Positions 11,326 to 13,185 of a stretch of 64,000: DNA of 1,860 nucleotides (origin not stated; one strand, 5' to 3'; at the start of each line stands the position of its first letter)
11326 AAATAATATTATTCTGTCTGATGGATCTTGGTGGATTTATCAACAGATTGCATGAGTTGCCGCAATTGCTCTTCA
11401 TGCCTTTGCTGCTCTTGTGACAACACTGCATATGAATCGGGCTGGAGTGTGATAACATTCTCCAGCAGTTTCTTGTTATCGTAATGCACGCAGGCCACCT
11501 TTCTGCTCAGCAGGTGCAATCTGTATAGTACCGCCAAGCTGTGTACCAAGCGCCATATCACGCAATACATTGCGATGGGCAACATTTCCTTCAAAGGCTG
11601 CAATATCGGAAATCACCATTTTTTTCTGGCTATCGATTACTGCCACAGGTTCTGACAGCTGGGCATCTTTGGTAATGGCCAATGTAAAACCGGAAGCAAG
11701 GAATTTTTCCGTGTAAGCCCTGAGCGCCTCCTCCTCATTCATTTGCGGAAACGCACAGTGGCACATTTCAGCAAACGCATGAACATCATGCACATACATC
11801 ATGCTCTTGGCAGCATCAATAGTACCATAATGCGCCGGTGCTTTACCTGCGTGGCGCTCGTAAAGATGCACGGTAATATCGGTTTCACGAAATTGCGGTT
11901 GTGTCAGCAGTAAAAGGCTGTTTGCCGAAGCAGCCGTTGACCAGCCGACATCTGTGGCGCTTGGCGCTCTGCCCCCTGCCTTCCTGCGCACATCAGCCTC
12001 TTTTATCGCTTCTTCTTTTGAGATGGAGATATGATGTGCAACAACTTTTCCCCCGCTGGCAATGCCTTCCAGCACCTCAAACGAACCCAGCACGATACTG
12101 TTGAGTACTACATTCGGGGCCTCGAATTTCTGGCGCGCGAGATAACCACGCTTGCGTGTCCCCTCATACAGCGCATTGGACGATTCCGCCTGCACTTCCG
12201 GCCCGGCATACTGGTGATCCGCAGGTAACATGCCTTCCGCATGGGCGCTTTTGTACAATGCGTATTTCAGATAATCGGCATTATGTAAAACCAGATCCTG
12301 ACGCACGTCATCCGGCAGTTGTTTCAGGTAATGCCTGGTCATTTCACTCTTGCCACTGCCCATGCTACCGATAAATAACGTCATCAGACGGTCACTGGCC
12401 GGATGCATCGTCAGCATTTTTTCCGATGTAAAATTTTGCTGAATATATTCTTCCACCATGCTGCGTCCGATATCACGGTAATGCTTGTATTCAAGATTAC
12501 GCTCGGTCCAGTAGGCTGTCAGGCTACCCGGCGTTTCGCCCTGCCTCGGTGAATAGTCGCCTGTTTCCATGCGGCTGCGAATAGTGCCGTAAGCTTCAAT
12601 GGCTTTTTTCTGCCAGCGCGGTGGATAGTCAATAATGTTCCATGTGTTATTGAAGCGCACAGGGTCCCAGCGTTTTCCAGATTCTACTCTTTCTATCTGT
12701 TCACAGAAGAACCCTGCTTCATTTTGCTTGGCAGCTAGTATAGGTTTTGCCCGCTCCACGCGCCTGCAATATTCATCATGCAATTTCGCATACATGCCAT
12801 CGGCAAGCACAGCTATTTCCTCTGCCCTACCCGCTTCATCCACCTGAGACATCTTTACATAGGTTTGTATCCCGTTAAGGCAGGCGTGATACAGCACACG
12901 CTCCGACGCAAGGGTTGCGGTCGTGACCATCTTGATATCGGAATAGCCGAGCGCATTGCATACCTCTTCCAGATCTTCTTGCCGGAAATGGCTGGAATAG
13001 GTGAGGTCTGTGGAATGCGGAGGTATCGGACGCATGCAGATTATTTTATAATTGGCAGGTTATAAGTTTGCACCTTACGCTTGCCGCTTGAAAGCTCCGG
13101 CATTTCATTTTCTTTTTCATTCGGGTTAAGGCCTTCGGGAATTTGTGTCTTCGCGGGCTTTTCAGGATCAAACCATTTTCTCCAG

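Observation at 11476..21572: Six-gene operon coupling a complete nicotinamide-to-NAD salvage route to a radical SAM enzyme and a zeta/AvrRxo1-like kinase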

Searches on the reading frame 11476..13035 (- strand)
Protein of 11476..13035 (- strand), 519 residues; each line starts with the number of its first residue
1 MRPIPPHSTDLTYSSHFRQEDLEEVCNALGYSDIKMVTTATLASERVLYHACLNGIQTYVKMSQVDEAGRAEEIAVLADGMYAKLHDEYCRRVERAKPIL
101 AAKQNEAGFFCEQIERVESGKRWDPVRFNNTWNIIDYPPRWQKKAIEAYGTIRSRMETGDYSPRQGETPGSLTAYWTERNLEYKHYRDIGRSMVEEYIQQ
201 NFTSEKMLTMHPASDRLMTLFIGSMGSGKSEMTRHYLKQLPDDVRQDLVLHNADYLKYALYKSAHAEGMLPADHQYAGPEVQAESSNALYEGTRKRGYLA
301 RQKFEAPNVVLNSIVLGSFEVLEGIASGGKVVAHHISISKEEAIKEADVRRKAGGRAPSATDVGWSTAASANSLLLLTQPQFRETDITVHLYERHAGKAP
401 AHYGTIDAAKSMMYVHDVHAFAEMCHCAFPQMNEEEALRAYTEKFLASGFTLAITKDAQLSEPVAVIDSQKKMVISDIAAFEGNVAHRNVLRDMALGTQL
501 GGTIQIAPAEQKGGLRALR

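Call 3: search_protein_families(library=pfam, proteins=[window:11476-13035:-], max_evalue=0.01)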
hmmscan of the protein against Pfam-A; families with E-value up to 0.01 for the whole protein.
window:11476-13035:- (519 aa): 0 families

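Call 4: search_protein_families(library=ncbifam, proteins=[window:11476-13035:-], max_evalue=0.01)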
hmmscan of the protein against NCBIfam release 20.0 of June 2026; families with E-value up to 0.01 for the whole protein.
window:11476-13035:- (519 aa): 0 families

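Call 7: find_homologous_proteins(query=window:11476-13035:-)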
Query window:11476-13035:- (519 aa): 22 proteins with E <= 0.001 among 8000 candidates.
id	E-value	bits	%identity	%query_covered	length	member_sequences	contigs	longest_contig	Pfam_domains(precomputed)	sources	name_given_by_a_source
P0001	0.0e+0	1183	100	100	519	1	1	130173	-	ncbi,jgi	jgi:hypothetical protein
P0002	1.3e-233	794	68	100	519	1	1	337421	-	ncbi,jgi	jgi:hypothetical protein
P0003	4.5e-210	717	62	100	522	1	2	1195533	-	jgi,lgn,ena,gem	-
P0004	4.4e-182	624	57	96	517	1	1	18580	-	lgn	-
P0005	1.1e-181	623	55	93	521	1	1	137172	-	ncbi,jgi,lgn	-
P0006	1.5e-180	619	53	99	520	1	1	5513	-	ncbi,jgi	jgi:hypothetical protein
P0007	3.4e-174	598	55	97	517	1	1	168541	-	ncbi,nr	ncbi:MAG: hypothetical protein SFT92_01910 [Rickettsiales bacterium]|nr:hypothetical protein [Ricket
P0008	7.2e-174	597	54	97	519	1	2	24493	-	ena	-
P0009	1.3e-171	590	52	97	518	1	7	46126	-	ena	-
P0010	1.8e-170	586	54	97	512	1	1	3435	-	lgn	-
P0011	4.9e-169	581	62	82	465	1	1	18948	-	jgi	jgi:hypothetical protein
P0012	4.8e-166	572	55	88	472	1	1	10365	-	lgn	-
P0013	4.8e-166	572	51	98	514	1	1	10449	-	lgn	-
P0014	8.6e-160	551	49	99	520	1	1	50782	-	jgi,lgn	-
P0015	5.1e-157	542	53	92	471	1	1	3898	-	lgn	-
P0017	1.0e-148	514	53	88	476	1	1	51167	-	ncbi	-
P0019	6.8e-133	462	45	92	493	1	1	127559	PF06414.19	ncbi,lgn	-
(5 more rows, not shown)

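Call 8: search_solved_structures(query=window:11476-13035:-, max_evalue=10, show_alignments=3)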
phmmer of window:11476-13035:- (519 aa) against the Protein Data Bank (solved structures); distinct sequences matched with E-value up to 10: 1.
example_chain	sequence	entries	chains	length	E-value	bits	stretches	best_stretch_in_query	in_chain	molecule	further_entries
5g04_R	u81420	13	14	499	0.57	12.2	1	138-171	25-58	CELL DIVISION CYCLE PROTEIN 20 HOMOLOG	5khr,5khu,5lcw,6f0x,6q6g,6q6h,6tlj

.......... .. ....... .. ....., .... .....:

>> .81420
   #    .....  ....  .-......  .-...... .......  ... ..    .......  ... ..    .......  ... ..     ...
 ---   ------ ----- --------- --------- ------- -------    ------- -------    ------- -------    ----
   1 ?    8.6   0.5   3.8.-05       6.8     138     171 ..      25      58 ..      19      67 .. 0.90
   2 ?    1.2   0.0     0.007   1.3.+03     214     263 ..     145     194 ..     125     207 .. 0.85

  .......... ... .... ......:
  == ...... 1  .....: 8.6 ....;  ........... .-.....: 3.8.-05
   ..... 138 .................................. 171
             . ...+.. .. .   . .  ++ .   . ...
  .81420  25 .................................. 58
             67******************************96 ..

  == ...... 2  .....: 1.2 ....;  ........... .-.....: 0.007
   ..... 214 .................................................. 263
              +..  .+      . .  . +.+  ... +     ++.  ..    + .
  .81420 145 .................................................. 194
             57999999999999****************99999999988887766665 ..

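Call 9: find_encoding_contigs(protein=P0001, flank=10000, max_places=3)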
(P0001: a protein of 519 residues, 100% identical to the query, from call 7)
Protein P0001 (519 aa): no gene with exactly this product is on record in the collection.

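Call 10: find_encoding_contigs(protein=P0007, flank=10000, max_places=3)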
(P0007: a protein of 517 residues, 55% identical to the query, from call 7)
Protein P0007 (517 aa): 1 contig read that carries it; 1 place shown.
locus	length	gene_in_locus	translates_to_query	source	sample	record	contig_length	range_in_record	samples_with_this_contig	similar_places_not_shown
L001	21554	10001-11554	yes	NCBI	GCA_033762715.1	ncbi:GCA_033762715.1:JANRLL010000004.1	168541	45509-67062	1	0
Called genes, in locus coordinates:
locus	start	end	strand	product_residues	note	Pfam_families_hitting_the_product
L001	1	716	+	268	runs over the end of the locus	PF07963:N_methyl (weak)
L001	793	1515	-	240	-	-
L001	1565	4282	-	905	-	-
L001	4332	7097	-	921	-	-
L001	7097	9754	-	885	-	-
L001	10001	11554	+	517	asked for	-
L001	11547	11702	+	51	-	-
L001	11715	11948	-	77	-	-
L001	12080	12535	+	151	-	PF07310:PAS_5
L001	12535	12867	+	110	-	-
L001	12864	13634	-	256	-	PF01435:Peptidase_M48 (faint)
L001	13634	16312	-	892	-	-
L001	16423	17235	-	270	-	PF04116:FA_hydroxylase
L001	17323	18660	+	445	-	-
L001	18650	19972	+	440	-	-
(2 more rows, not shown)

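Call 11: find_encoding_contigs(protein=P0002, flank=10000, max_places=2)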
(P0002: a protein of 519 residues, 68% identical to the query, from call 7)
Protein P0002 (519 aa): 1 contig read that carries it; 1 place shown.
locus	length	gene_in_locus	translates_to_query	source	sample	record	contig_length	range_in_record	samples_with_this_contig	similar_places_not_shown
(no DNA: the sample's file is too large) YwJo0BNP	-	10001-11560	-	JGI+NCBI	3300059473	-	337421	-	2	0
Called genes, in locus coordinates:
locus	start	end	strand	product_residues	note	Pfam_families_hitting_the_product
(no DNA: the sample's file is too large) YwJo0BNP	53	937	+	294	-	PF00497:SBP_bac_3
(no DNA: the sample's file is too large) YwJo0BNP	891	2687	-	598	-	PF13231:PMT_2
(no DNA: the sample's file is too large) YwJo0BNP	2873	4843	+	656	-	PF17767:NAPRTase_N, PF02749:QRPTase_N (weak)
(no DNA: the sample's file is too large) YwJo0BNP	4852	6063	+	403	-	-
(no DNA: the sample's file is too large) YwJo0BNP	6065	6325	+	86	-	-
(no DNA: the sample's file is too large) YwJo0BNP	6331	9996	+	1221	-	PF00795:CN_hydrolase (weak), PF02540:NAD_synthase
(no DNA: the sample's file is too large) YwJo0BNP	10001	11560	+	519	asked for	-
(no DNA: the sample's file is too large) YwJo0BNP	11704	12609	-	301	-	PF00126:HTH_1, PF03466:LysR_substrate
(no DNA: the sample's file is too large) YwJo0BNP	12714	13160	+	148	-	PF07681:DoxX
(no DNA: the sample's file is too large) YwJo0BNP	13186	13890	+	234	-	PF02678:Pirin, PF17954:Pirin_C_2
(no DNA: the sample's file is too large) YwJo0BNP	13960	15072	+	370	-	PF00724:Oxidored_FMN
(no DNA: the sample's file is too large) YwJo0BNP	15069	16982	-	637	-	-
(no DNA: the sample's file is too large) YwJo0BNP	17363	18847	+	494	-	-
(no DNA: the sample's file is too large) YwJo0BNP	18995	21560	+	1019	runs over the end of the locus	PF05860:TPS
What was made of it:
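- Checked: The closest relative of the locus lacks the rSAM gene (call 11).
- The closest relative of this locus has no rSAM (call 11). The closest relative lacks the rSAM (call 11).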

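Call 12: find_encoding_contigs(protein=P0003, flank=10000, max_places=2)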
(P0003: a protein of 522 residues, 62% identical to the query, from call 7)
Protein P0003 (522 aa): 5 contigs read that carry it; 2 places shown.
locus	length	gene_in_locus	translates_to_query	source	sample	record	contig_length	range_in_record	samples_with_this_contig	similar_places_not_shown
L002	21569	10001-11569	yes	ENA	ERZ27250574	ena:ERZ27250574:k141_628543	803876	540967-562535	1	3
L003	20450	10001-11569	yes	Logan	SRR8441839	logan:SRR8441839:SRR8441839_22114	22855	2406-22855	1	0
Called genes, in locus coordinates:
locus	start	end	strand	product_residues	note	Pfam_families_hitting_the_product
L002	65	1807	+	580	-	PF17767:NAPRTase_N, PF04095:NAPRTase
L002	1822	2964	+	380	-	PF00857:Isochorismatase (faint)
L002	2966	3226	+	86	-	-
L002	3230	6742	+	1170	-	PF00795:CN_hydrolase (weak), PF02540:NAD_synthase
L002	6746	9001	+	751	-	-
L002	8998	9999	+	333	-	PF00106:adh_short, PF01073:3Beta_HSD (weak), PF01370:Epimerase, PF02719:Polysacc_synt_2 (weak), PF03435:Sacchrp_dh_NADP, PF04321:RmlD_sub_bind, PF13460:NAD_binding_10, PF16363:GDP_Man_Dehyd, +3 more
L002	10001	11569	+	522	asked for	-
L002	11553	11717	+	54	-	-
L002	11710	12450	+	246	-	-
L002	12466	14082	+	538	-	PF00171:Aldedh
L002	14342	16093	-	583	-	-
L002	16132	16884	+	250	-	PF00535:Glycos_transf_2 (weak), PF04028:DUF374 (faint)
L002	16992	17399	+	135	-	PF01050:MannoseP_isomer, PF07883:Cupin_2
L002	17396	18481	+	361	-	PF01370:Epimerase, PF04321:RmlD_sub_bind, PF16363:GDP_Man_Dehyd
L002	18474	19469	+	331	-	PF01370:Epimerase, PF16363:GDP_Man_Dehyd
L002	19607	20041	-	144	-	-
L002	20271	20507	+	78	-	-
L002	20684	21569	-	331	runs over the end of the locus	-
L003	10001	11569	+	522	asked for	-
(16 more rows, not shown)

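Call 13: find_encoding_contigs(protein=P0005, flank=10000, max_places=2)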
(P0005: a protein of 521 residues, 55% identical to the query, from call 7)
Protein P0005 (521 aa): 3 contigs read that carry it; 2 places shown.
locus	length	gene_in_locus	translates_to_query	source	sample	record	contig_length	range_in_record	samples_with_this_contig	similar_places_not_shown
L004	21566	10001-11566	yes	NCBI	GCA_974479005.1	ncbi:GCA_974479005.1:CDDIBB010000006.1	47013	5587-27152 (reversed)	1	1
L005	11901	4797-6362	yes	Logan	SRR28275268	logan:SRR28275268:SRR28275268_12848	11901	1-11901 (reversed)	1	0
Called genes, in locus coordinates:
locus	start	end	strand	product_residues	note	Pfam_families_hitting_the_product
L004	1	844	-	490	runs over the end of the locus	-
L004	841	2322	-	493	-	-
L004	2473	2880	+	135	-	-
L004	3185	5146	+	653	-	PF17767:NAPRTase_N, PF02749:QRPTase_N (weak)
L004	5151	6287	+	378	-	PF00857:Isochorismatase (faint)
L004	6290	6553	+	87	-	-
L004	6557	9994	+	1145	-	PF00795:CN_hydrolase (weak), PF02540:NAD_synthase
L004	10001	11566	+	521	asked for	-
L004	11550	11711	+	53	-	-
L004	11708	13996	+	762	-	-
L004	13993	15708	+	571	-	PF00106:adh_short, PF01073:3Beta_HSD (weak), PF01370:Epimerase, PF02719:Polysacc_synt_2, PF03435:Sacchrp_dh_NADP (weak), PF04321:RmlD_sub_bind, PF13460:NAD_binding_10, PF16363:GDP_Man_Dehyd, +2 more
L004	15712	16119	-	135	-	PF13560:HTH_31 (weak), PF01381:HTH_3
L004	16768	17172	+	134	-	-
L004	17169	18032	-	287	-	PF00072:Response_reg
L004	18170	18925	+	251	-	PF00072:Response_reg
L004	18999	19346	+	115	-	PF04342:DMT_6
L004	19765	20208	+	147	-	PF08327:AHSA1 (weak)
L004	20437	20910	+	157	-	PF02794:HlyC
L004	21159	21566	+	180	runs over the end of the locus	-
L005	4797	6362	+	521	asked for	-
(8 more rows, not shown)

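Call 19: find_related_loci(query=A1, collection=genome_contigs, flank=10000)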
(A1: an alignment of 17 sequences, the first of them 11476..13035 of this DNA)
Query A1 (519 aa) in genome_contigs; peptide patterns used: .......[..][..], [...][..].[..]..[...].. (x = any residue, [..] = any of these).
37 stretches matched a pattern; 3 encode a relative of the query (tblastn E <= 1e-3); 3 distinct loci.
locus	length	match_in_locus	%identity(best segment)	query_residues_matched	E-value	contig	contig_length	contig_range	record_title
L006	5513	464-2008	53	1-515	0e+0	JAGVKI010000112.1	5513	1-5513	MAG: Alphaproteobacteria bacterium isolate SW_32 c_000000154204, whole genome shotgun sequence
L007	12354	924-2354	45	1-479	9e-141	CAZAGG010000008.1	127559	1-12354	MAG TPA_asm: uncultured Rickettsiales bacterium isolate SRP290908_co2_23 genome assembly, contig: NODE_125_length_127559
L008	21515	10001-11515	55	1-506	1e-176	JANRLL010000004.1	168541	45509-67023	MAG: Rickettsiales bacterium isolate bins.21 k141_4254523, whole genome shotgun sequence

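Call 21: predict_structure(alignment_id=A1)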
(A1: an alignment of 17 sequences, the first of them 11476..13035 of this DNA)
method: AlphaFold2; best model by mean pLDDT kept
length: 519 residues; sequences in the alignment: 17
mean_pLDDT: 90.2   pTM: 0.85
mean pLDDT of the five models: 90.2, 89.8, 89.1, 87.7, 85.5
residues with pLDDT >= 90: 352; 70-90: 149; 50-70: 14; < 50: 4
segments of 3 or more residues with pLDDT < 50: 517-519
pLDDT, mean of each block of 10 residues (from residue 1): 71 86 90 80 93 93 89 96 98 96 95 95 94 90 95 95 94 94 94 95 93 90 92 90 90 90 93 86 87 83 87 91 91 95 89 80 92 96 93 92 94 95 96 96 96 89 91 93 91 92 71 54
secondary structure, 60 per line:
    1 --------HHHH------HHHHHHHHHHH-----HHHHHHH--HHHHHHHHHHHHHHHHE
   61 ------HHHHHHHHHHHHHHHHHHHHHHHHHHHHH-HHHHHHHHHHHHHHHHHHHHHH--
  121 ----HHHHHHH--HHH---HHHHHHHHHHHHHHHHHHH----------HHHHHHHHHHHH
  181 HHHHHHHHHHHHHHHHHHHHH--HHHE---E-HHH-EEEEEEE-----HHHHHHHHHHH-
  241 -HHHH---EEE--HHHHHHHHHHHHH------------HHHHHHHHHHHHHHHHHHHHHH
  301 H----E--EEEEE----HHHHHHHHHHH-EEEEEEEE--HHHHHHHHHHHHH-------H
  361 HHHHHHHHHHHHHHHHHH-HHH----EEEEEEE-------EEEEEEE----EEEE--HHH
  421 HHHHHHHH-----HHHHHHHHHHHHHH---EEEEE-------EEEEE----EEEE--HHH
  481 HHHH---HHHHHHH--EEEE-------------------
elements in order: H9-12 H19-29 H35-41 H44-59 H67-95 H97-118 H125-131 H140-158 H169-201 E217-223 H229-239 H242-245 E249-251 H254-266 H279-301 E309-313 H318-328 E330-337 H340-352 H360-378 E387-393 E401-407 E412-415 H418-428 H434-447 E451-455 E463-467 E472-475 H478-484 H488-494 E497-500
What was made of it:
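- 11476..13035 (-): Zeta-toxin/AvrRxo1-type P-loop kinase (519 aa): an N-terminal helical domain, the kinase core (Walker A 223-230, candidate catalytic Asp254) and a C-terminal alpha/beta domain. AF2 pLDDT 90.2 (call 21).
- High-confidence model (call 21).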

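Call 23: fold_search(model_id=the predicted structure, library=pdb)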
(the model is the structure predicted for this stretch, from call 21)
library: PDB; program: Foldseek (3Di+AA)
matches with E <= 10: 576; with E <= 0.001: 7
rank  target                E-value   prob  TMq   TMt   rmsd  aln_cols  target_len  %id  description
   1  4z8t_A                1.5e-04  1.00  0.31  0.47  12.0       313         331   13  CRYSTAL STRUCTURE OF AvrRxo1-ORF1:AvrRxo1-ORF2 WITH SULPHATE IONS (released 2015-09-23)
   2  4z8u_A                1.6e-04  1.00  0.31  0.47   4.6       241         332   15  CRYSTAL STRUCTURE OF AvrRxo1-ORF1:-ORF2 WITH ATP (released 2015-09-23)
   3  3q8x_D                2.4e-04  1.00  0.28  0.48   7.2       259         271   12  Structure of a toxin-antitoxin system bound to its substrate (released 2011-03-09)
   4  4z8q_A                3.8e-04  1.00  0.32  0.48  10.4       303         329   13  CRYSTAL STRUCTURE OF AvrRxo1-ORF1:AvrRxo1-ORF2 COMPLEX, SELENOMETHIONINE SUBSTITUTED. (released 2015-09-23)
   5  2p5t_B                4.2e-04  1.00  0.27  0.49  11.2       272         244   12  Molecular and structural characterization of the PezAT chromosomal toxin-antitoxin system of the human pathogen Strept (released 2007-05-15)
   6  4z8v_A                5.6e-04  1.00  0.33  0.49  10.3       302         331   14  CRYSTAL STRUCTURE OF AVRRXO1-ORF1:-ORF2 COMPLEX, NATIVE. (released 2015-09-23)
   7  1gvn_D                6.1e-04  1.00  0.27  0.48  11.2       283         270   11  Crystal Structure of the Plasmid Maintenance System epsilon/zeta: Meachnism of toxin inactivation and toxin function (released 2003-01-29)
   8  2p5t_D                1.1e-03  1.00  0.24  0.44  11.1       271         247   13  Molecular and structural characterization of the PezAT chromosomal toxin-antitoxin system of the human pathogen Strept (released 2007-05-15)
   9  1gvn_B                1.4e-03  1.00  0.28  0.48  15.6       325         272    9  Crystal Structure of the Plasmid Maintenance System epsilon/zeta: Meachnism of toxin inactivation and toxin function (released 2003-01-29)
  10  7owj_C                4.0e-03  1.00  0.18  0.41   7.0       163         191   13  Odinarchaeota Adenylate kinase (OdinAK) in complex with GTP (released 2022-09-28)
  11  7owk_E                5.1e-03  1.00  0.22  0.50   6.9       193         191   12  Odinarchaeota Adenylate kinase (OdinAK) in complex with dTTP (released 2022-09-28)
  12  4xrp_A                5.3e-03  1.00  0.20  0.32   6.1       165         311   15  Structure of the Pnkp1/Rnl/Hen1 RNA repair complex (released 2015-04-22)
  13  2p5t_H                5.3e-03  1.00  0.24  0.45   7.1       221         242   12  Molecular and structural characterization of the PezAT chromosomal toxin-antitoxin system of the human pathogen Strept (released 2007-05-15)
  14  4gp7_A                5.6e-03  1.00  0.23  0.60   6.5       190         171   15  Polynucleotide kinase (released 2012-11-14)
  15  4jt2_B                6.1e-03  1.00  0.22  0.60   5.8       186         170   13  Structure of Clostridium thermocellum polynucleotide kinase bound to CTP (released 2013-08-28)
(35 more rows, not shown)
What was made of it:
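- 11476..13035 (-): The Foldseek top hits are AvrRxo1 4z8t/4z8u (E=1.5e-4), then zeta and PezT (call 23).
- On Zeta toxin / AvrRxo1 kinase superfamily (Pfam PF06414): Foldseek ranks 1-9 are AvrRxo1, zeta and PezT, E=1.5e-4 to 1.4e-3 (call 23), using a model with pLDDT 90 (call 21).
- Closest known: AvrRxo1:Arc1. Same: P-loop kinase fold with these proteins as top structural matches (call 23).
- Checked: The P-loop protein has a zeta/AvrRxo1 fold (calls 21, 23).
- AvrRxo1 and zeta toxins are the top fold hits (call 23). Its similarity to AvrRxo1 is 13-15% identity with a TM-score near 0.47 (call 23).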

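Call 24: search_protein_families(library=padloc, proteins=[window:11476-13035:-], max_evalue=0.01)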
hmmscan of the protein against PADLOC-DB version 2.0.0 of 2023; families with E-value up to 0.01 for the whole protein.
window:11476-13035:- (519 aa): 0 families

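Call 25: search_protein_families(library=phrogs, proteins=[window:11476-13035:-], max_evalue=0.01)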
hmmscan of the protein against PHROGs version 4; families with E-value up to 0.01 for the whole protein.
window:11476-13035:- (519 aa): 1 family
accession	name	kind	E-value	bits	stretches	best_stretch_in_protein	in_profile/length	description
phrog_2666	-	head and packaging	0.004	16.9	1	199-244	304-349/555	terminase large subunit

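Call 28: find_encoding_contigs(protein=P0014, flank=10000, max_places=1)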
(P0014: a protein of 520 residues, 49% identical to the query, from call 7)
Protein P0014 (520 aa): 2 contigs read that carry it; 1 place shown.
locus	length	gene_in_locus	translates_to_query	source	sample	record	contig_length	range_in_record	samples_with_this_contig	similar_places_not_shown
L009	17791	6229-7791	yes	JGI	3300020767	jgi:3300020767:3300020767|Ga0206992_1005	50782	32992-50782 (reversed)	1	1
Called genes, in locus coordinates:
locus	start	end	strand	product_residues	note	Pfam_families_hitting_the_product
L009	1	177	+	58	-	?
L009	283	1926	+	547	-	PF18127:NAMPT_N, PF04095:NAPRTase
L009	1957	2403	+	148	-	-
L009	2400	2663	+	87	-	-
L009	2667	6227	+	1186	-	PF00795:CN_hydrolase (weak), PF02540:NAD_synthase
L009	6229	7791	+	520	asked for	-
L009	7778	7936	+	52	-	-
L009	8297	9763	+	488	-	PF02878:PGM_PMM_I, PF02879:PGM_PMM_II, PF02880:PGM_PMM_III, PF00408:PGM_PMM_IV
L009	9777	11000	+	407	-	PF05426:Alginate_lyase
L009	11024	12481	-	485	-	PF00483:NTP_transferase, PF22640:ManC_GMP_beta-helix, PF01050:MannoseP_isomer, PF07883:Cupin_2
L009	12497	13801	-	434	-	PF03721:UDPG_MGDP_dh_N, PF00984:UDPG_MGDP_dh, PF03720:UDPG_MGDP_dh_C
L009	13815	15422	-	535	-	PF13641:Glyco_tranf_2_3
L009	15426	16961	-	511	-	-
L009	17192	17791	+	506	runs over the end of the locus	PF02321:OEP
